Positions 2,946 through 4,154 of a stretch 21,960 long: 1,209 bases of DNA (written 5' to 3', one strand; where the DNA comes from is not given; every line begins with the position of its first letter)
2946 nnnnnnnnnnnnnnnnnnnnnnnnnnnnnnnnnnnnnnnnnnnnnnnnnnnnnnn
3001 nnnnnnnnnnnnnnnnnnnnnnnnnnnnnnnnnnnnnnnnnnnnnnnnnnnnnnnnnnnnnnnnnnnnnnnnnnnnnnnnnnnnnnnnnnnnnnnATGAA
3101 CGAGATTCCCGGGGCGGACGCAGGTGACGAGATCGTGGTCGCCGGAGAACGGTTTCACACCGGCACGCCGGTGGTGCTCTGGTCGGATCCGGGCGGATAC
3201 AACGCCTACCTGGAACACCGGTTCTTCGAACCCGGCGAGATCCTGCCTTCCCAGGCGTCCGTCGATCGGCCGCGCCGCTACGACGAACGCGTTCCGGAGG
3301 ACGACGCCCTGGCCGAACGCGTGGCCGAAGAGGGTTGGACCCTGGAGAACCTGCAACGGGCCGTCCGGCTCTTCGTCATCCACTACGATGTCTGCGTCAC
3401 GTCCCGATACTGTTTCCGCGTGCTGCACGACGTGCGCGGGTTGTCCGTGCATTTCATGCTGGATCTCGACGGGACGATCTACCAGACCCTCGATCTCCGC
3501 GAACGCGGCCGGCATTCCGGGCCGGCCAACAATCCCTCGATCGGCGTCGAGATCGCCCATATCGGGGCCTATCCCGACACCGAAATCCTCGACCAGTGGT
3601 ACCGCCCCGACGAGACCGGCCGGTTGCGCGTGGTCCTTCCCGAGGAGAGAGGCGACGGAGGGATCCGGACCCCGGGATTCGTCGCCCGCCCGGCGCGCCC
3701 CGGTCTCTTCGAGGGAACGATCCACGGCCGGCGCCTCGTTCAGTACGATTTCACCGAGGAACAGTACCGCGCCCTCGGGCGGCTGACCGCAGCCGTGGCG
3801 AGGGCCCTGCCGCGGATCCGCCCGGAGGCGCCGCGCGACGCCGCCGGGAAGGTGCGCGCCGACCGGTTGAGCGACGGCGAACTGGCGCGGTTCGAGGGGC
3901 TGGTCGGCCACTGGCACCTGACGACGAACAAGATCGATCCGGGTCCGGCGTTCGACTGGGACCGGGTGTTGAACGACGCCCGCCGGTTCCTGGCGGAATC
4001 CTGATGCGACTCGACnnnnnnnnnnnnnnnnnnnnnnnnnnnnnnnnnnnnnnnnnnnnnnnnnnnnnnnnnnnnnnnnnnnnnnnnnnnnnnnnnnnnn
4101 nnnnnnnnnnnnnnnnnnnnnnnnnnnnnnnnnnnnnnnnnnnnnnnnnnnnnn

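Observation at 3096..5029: Tandem Amidase_2 (PGRP-type) paralogs with gene-conversion tracts and different predicted localisation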

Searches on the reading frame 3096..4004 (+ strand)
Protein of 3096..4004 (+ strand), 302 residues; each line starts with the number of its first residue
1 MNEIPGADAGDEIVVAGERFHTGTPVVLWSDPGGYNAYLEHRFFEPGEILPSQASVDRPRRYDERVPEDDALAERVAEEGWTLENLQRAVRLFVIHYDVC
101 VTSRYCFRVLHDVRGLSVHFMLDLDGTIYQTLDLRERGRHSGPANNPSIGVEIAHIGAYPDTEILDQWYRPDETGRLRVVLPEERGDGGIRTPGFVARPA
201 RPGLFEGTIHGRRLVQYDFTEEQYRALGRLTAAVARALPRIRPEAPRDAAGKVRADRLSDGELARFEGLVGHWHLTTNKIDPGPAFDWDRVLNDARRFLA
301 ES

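Call 4: search_protein_families(library=pfam, proteins=[window:3096-4004:+], max_evalue=1)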
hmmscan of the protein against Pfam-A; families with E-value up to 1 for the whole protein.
window:3096-4004:+ (302 aa): 1 family
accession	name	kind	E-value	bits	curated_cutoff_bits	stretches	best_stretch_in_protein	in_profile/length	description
PF01510.30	Amidase_2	-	9.4e-16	58.8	26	1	87-284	2-131/131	N-acetylmuramoyl-L-alanine amidase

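Call 5: search_protein_families(library=ncbifam, proteins=[window:3096-4004:+], max_evalue=1)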
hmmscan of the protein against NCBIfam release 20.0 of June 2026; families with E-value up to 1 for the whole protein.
window:3096-4004:+ (302 aa): 1 family
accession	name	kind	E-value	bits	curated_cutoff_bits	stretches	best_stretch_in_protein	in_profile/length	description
NF008758.0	PRK11789.1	equivalog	1.1e-08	34.6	143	2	268-295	154-182/190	1,6-anhydro-N-acetylmuramyl-L-alanine amidase AmpD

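Call 8: find_homologous_proteins(query=window:3096-4001:+)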
Query window:3096-4001:+ (302 aa): 6489 proteins with E <= 0.001 among 8000 candidates; the best 120 are listed.
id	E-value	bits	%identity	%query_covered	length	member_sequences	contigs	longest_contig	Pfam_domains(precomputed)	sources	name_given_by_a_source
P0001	2.1e-204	696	100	100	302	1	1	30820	PF01510.31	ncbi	-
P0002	6.0e-156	536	79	98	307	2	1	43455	PF01510.31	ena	-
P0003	5.6e-154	530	78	98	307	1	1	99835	PF01510.31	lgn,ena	-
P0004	6.7e-126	438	69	96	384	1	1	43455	PF01510.31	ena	-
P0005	3.8e-123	429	68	95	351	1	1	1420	PF01510.31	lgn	-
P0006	3.0e-121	423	67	96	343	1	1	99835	PF01510.31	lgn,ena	-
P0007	1.1e-119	417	63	99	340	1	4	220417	PF01510.31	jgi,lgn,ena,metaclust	metaclust:\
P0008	1.4e-117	410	64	99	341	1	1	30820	PF01510.31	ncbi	-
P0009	7.9e-116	405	63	96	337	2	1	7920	PF01510.31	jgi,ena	-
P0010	3.1e-115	403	63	96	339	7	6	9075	PF01510.31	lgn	-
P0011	4.4e-114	399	62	95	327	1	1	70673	PF01510.31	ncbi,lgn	-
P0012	7.1e-114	398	63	96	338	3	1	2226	PF01510.31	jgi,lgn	-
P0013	2.1e-113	397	60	96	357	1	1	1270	PF01510.31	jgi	jgi:N-acetylmuramoyl-L-alanine amidase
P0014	1.0e-112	394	60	97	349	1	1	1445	PF01510.31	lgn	-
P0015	1.4e-112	394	60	97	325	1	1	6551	PF01510.31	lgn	-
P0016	1.5e-112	394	60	98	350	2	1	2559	PF01510.31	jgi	jgi:N-acetylmuramoyl-L-alanine amidase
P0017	3.7e-112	393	61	96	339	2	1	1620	PF01510.31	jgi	jgi:N-acetylmuramoyl-L-alanine amidase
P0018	4.5e-112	392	62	96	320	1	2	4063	PF01510.31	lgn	-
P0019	6.8e-112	392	61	95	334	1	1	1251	PF01510.31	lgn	-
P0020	2.3e-111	390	60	96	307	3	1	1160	PF01510.31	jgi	-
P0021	3.2e-111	390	61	96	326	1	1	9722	PF01510.31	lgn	-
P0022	3.3e-111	389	57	98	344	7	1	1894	PF01510.31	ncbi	ncbi:MAG: N-acetylmuramoyl-L-alanine amidase [Phycisphaerae bacterium]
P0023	5.7e-111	389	60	96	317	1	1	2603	PF01510.31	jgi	jgi:N-acetyl-anhydromuramyl-L-alanine amidase AmpD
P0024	2.6e-110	387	61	96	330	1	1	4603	PF01510.31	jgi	jgi:N-acetyl-anhydromuramyl-L-alanine amidase AmpD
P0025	3.0e-110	386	59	96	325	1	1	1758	PF01510.31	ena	-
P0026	3.1e-110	386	59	98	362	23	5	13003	PF01510.31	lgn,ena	-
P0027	3.6e-110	386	59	96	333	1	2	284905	PF01510.31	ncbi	-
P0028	4.7e-110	386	59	96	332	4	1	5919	PF01510.31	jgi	jgi:N-acetylmuramoyl-L-alanine amidase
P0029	6.7e-110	385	61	96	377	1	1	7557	PF01510.31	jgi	jgi:N-acetyl-anhydromuramyl-L-alanine amidase AmpD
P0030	6.8e-110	385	61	98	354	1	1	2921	PF01510.31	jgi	jgi:N-acetylmuramoyl-L-alanine amidase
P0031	7.9e-110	385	59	99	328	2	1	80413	PF01510.31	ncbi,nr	ncbi:MAG: N-acetylmuramoyl-L-alanine amidase [Planctomycetes bacterium]|nr:N-acetylmuramoyl-L-alanin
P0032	1.3e-109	384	61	96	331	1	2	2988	PF01510.31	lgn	-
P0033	2.0e-109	384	61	95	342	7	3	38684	PF01510.31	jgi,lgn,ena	-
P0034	2.2e-109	384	62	97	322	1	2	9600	PF01510.31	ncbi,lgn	-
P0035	2.3e-109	383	60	95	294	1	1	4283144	PF01510.31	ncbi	ncbi:MAG: N-acetylmuramoyl-L-alanine amidase, partial [Planctomycetota bacterium]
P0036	4.7e-109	382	59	96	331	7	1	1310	PF01510.31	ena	-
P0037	6.7e-109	382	59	97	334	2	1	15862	PF01510.31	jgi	jgi:N-acetylmuramoyl-L-alanine amidase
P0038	9.5e-109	381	60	97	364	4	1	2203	PF01510.31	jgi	jgi:N-acetylmuramoyl-L-alanine amidase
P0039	1.1e-108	381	58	98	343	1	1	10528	PF01510.31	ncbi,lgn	-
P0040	1.3e-108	381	59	96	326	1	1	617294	PF01510.31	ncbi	-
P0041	2.1e-108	380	59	96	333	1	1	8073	PF01510.31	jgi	jgi:N-acetylmuramoyl-L-alanine amidase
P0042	7.1e-108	379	58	99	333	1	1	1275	PF01510.31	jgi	jgi:N-acetylmuramoyl-L-alanine amidase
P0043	1.0e-107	378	57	97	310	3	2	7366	PF01510.31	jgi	jgi:N-acetyl-anhydromuramyl-L-alanine amidase AmpD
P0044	1.2e-107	378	59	97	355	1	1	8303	PF01510.31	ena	-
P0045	1.2e-107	378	59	96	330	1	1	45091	PF01510.31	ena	-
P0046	1.2e-107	378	58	98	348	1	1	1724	PF01510.31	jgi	-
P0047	1.5e-107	377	58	97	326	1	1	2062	PF01510.31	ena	-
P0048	1.8e-107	377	60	96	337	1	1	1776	PF01510.31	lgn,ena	-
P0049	2.3e-107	377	59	96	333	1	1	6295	PF01510.31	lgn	-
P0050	2.6e-107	377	58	97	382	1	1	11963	PF01510.31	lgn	-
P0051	2.9e-107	377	60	99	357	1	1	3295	PF01510.31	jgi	jgi:N-acetyl-anhydromuramyl-L-alanine amidase AmpD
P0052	4.3e-107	376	58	96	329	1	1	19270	PF01510.31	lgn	-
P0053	4.3e-107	376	60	98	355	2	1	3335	PF01510.31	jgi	jgi:N-acetyl-anhydromuramyl-L-alanine amidase AmpD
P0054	7.1e-107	375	57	97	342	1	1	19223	PF01510.31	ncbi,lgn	-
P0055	8.9e-107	375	58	95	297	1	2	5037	PF01510.31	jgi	jgi:N-acetyl-anhydromuramyl-L-alanine amidase AmpD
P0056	1.2e-106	375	58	98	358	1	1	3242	PF01510.31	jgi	jgi:N-acetyl-anhydromuramyl-L-alanine amidase AmpD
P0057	1.4e-106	374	58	98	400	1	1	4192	PF01510.31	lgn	-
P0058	1.8e-106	374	56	99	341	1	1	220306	PF01510.31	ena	-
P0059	2.1e-106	374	57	98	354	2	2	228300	PF01510.31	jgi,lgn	-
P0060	2.6e-106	373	57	97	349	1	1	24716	PF01510.31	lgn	-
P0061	3.1e-106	373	59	95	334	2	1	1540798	PF01510.31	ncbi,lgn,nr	ncbi:MAG: N-acetylmuramoyl-L-alanine amidase [Phycisphaerales bacterium]|nr:N-acetylmuramoyl-L-alani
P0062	3.8e-106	373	58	95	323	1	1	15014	PF01510.31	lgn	-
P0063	4.1e-106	373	58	95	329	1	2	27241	PF01510.31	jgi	-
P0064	4.5e-106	373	58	95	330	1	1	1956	PF01510.31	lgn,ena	-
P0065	5.0e-106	373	58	96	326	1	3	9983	PF01510.31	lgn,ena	-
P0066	5.0e-106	372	57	96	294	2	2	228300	PF01510.31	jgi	-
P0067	5.4e-106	372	59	95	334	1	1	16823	PF01510.31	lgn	-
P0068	8.0e-106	372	58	96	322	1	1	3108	PF01510.31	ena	-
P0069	8.6e-106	372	61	95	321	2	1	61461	PF01510.31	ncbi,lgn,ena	-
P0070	8.8e-106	372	58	96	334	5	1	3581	PF01510.31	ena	-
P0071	9.6e-106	372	60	97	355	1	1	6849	PF01510.31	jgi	jgi:N-acetyl-anhydromuramyl-L-alanine amidase AmpD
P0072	9.7e-106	372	60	96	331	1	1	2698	PF01510.31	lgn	-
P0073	1.0e-105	371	57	99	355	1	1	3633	PF01510.31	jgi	jgi:N-acetyl-anhydromuramyl-L-alanine amidase AmpD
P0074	1.1e-105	371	57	96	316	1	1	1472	PF01510.31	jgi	jgi:N-acetyl-anhydromuramyl-L-alanine amidase AmpD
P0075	1.6e-105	371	59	96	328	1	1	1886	PF01510.31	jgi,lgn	-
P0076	1.6e-105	371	60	95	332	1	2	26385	PF01510.31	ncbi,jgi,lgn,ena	-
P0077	1.7e-105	371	59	97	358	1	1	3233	PF01510.31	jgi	jgi:N-acetyl-anhydromuramyl-L-alanine amidase AmpD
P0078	1.9e-105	371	56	96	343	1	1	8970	PF01510.31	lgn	-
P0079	1.9e-105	371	59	96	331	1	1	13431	PF01510.31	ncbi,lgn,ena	-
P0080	2.9e-105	370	58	97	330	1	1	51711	PF01510.31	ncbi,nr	ncbi:MAG: N-acetylmuramoyl-L-alanine amidase [bacterium]|nr:N-acetylmuramoyl-L-alanine amidase [bact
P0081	4.6e-105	369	58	97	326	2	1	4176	PF01510.31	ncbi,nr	ncbi:MAG: N-acetylmuramoyl-L-alanine amidase [Planctomycetes bacterium]|nr:N-acetylmuramoyl-L-alanin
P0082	4.9e-105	369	59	98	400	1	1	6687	PF01510.31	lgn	-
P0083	5.0e-105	369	56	99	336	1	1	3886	PF01510.31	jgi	-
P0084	5.2e-105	369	57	97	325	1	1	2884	PF01510.31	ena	-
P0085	8.0e-105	369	57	95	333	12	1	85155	PF01510.31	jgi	jgi:N-acetylmuramoyl-L-alanine amidase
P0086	9.0e-105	368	56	99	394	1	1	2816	PF01510.31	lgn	-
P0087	1.2e-104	368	59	96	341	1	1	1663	PF01510.31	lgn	-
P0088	1.5e-104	368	57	96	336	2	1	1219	PF01510.31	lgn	-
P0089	1.6e-104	368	58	95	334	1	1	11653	PF01510.31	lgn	-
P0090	1.8e-104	367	57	96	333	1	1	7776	PF01510.31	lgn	-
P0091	1.9e-104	367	58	96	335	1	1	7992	PF01510.31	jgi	jgi:N-acetylmuramoyl-L-alanine amidase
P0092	3.1e-104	367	61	93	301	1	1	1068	PF01510.31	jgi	jgi:N-acetyl-anhydromuramyl-L-alanine amidase AmpD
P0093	3.1e-104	367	59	95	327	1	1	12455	PF01510.31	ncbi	-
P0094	4.0e-104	366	58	99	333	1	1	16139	PF01510.31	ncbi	ncbi:MAG: N-acetylmuramoyl-L-alanine amidase [Planctomycetota bacterium]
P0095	4.7e-104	366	56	98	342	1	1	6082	PF01510.31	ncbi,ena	-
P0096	4.7e-104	366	58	96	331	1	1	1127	PF01510.31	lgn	-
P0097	5.9e-104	366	58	94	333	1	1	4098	PF01510.31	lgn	-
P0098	8.8e-104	365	55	98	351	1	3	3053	PF01510.31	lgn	-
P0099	9.7e-104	365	57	98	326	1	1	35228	PF01510.31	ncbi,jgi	-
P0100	1.1e-103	365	57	95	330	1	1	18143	PF01510.31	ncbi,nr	ncbi:MAG: N-acetylmuramoyl-L-alanine amidase [bacterium]|nr:N-acetylmuramoyl-L-alanine amidase [bact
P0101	1.2e-103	365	56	97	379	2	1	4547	PF01510.31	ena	-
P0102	1.2e-103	365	57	98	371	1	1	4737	PF01510.31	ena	-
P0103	1.4e-103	364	56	96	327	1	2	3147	PF01510.31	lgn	-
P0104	1.5e-103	364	59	96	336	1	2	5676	PF01510.31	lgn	-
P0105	1.6e-103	364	57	96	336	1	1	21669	PF01510.31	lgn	-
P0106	1.7e-103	364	55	99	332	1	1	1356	PF01510.31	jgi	-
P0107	1.7e-103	364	60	95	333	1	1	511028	PF01510.31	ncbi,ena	-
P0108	1.8e-103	364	60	96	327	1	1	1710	PF01510.31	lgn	-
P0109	2.1e-103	364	57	98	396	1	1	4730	PF01510.31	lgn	-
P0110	2.4e-103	364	57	96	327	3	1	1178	PF01510.31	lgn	-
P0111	2.7e-103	364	57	94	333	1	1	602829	PF01510.31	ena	-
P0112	3.0e-103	363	59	97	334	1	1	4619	PF01510.31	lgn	-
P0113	3.3e-103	363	56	98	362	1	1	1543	PF01510.31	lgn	-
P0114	3.7e-103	363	56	96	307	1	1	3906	PF01510.31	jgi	jgi:N-acetyl-anhydromuramyl-L-alanine amidase AmpD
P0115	5.9e-103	362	57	94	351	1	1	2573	PF01510.31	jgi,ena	-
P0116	6.0e-103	362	58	98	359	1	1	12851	PF01510.31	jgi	jgi:N-acetylmuramoyl-L-alanine amidase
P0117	6.3e-103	362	59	96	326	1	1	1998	PF01510.31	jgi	jgi:N-acetyl-anhydromuramyl-L-alanine amidase AmpD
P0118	7.5e-103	362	56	97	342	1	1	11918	PF01510.31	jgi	-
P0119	7.8e-103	362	56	98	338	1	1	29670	PF01510.31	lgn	-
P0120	7.9e-103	362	57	96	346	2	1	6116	PF01510.31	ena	-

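Call 10: find_encoding_contigs(protein=P0002, flank=6000, max_places=3)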
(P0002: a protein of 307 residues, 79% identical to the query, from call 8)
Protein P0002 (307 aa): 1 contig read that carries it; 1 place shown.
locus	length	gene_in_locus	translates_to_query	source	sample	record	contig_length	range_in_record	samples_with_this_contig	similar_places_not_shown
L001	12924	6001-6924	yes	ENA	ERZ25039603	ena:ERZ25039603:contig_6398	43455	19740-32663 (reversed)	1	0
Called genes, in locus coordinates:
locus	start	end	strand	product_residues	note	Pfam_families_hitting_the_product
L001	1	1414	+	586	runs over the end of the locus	PF17957:Big_7 (faint)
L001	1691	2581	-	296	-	PF03781:FGE-sulfatase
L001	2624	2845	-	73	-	-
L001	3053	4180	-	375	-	PF01408:GFO_IDH_MocA (weak), PF02894:GFO_IDH_MocA_C (weak), PF22725:GFO_IDH_MocA_C3 (weak), PF21252:Glyco_hydro_109_C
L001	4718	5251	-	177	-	PF06831:H2TH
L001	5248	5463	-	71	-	PF01149:Fapy_DNA_glyco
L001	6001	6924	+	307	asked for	PF01510:Amidase_2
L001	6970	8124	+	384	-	PF01510:Amidase_2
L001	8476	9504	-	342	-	-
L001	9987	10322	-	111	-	-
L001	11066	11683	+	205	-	-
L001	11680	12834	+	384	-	PF01145:Band_7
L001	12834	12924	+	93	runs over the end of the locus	-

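Call 11: find_encoding_contigs(protein=P0003, flank=6000, max_places=3)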
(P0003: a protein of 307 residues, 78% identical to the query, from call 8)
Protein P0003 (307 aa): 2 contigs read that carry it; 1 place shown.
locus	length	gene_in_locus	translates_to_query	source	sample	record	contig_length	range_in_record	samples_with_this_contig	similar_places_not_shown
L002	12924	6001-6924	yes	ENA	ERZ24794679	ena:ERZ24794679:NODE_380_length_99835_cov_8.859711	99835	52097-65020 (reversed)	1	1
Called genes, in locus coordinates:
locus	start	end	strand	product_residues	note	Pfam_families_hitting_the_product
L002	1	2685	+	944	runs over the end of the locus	PF17957:Big_7 (faint)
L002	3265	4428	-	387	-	PF03781:FGE-sulfatase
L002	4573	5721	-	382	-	PF01408:GFO_IDH_MocA (weak), PF02894:GFO_IDH_MocA_C (weak), PF22725:GFO_IDH_MocA_C3, PF21252:Glyco_hydro_109_C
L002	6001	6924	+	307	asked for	PF01510:Amidase_2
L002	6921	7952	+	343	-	PF01510:Amidase_2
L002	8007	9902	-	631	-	PF02415:Chlam_PMP (faint)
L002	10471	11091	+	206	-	-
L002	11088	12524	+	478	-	PF01145:Band_7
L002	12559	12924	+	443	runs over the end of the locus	PF27533:CapK_C (weak)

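Call 12: find_encoding_contigs(protein=P0001, flank=6000, max_places=3)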
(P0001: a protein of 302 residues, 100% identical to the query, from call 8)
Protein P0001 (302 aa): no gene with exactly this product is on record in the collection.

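Call 20: find_related_loci(query=A1, collection=genome_contigs, flank=4000)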
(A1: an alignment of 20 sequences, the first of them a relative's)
Query A1 (302 aa) in genome_contigs; peptide patterns used: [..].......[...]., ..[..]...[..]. (x = any residue, [..] = any of these).
599 stretches matched a pattern (row limit reached: there are more); 576 encode a relative of the query (tblastn E <= 1e-3); the best 80 are kept; 80 distinct loci.
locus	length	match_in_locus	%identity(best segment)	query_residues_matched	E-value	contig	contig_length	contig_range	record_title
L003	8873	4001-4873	63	10-299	1e-116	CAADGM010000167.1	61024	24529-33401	uncultured planctomycete isolate PLA2.fa.gz genome assembly, contig: k127_186666, whole genome shotgun sequence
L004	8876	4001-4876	62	10-300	2e-115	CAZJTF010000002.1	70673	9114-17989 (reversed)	MAG TPA_asm: uncultured Planctomycetales bacterium isolate binchicken_co235_68 genome assembly, contig: NODE_889_length_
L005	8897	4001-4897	62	5-299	2e-113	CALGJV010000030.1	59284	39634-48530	MAG: uncultured Phycisphaerae bacterium isolate N1_Bin_MAXBIN__019_1 genome assembly, contig: c_000001798215, whole geno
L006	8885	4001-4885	59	10-301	2e-112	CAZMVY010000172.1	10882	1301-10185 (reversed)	MAG TPA_asm: uncultured Planctomycetales bacterium isolate SRP167436_co1_329 genome assembly, contig: NODE_10104_length_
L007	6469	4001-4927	59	5-300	5e-112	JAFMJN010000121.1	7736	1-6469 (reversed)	MAG: Planctomycetota bacterium isolate DEBay_Sum019D_L_G_184 NODE_11358_length_7736_cov_6.967192, whole genome shotgun s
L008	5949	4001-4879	62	5-297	3e-110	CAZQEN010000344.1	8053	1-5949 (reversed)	MAG TPA_asm: uncultured Planctomycetales bacterium isolate SRP329715_co1_375 genome assembly, contig: NODE_13806_length_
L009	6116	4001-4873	59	10-299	3e-109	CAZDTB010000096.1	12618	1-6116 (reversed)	MAG TPA_asm: uncultured Planctomycetales bacterium isolate SRP214966_co2_72 genome assembly, contig: NODE_8352_length_12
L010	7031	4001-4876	57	9-299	6e-108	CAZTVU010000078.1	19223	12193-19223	MAG TPA_asm: uncultured Planctomycetales bacterium isolate binchicken_co135_172 genome assembly, contig: NODE_4609_lengt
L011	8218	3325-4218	58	7-301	2e-108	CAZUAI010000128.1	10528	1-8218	MAG TPA_asm: uncultured Planctomycetales bacterium isolate SRP278314_co1_4 genome assembly, contig: NODE_7906_length_105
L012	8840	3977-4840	57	10-296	7e-107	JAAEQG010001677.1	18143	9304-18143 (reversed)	MAG: bacterium isolate Gpa_12 GpaG_CONTIG5854395, whole genome shotgun sequence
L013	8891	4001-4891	57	7-302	2e-106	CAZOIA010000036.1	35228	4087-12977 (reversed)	MAG TPA_asm: uncultured Planctomycetales bacterium isolate binchicken_co262_338 genome assembly, contig: NODE_1045_lengt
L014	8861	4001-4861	61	10-296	5e-106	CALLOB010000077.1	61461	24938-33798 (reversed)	MAG: uncultured Phycisphaerae bacterium isolate R1_Bin_METABAT__114_1 genome assembly, contig: c_000001009207, whole gen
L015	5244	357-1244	55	5-299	1e-105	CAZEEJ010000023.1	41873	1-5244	MAG TPA_asm: uncultured Planctomycetales bacterium isolate binchicken_co350_197 genome assembly, contig: NODE_1351_lengt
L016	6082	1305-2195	56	5-299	8e-106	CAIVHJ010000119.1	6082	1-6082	MAG: uncultured Phycisphaerales bacterium isolate AlinenSediments_bin-0346 genome assembly, contig: bin-0346:119/467, wh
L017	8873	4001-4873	56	9-299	8e-106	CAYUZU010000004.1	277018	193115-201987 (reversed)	MAG TPA_asm: uncultured Planctomycetales bacterium isolate SRP141376_co4_172 genome assembly, contig: NODE_16_length_277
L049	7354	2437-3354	54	5-300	7e-100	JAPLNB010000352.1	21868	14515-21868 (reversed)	MAG: Planctomycetota bacterium isolate LacPavin_0920_SED5_MAG_61_14 LacPavin_0920_SED5_scaffold_586289, whole genome sho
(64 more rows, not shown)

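Call 25: predict_structure(alignment_id=A2)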
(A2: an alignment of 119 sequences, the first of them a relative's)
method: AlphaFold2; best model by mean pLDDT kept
length: 302 residues; sequences in the alignment: 119
mean_pLDDT: 95.2   pTM: 0.93
mean pLDDT of the five models: 95.2, 94.7, 94.2, 93.9, 93.5
residues with pLDDT >= 90: 281; 70-90: 13; 50-70: 2; < 50: 6
segments of 3 or more residues with pLDDT < 50: 1-6
pLDDT, mean of each block of 10 residues (from residue 1): 51 98 97 97 97 92 97 98 98 92 96 97 98 98 95 96 96 97 92 96 98 98 99 99 98 98 98 97 97 98 92
secondary structure, 60 per line:
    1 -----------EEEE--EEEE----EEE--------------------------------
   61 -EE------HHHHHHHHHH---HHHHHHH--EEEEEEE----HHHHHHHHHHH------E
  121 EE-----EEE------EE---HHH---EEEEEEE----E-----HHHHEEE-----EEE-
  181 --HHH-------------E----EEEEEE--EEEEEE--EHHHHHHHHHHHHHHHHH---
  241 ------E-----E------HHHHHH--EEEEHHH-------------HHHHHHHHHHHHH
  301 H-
elements in order: E12-15 E18-21 E26-28 H70-79 H83-89 E92-98 H103-113 E120-122 E128-130 E148-154 H165-168 E169-171 E177-179 E204-209 E212-217 H221-237 H260-265 E268-271 H288-301
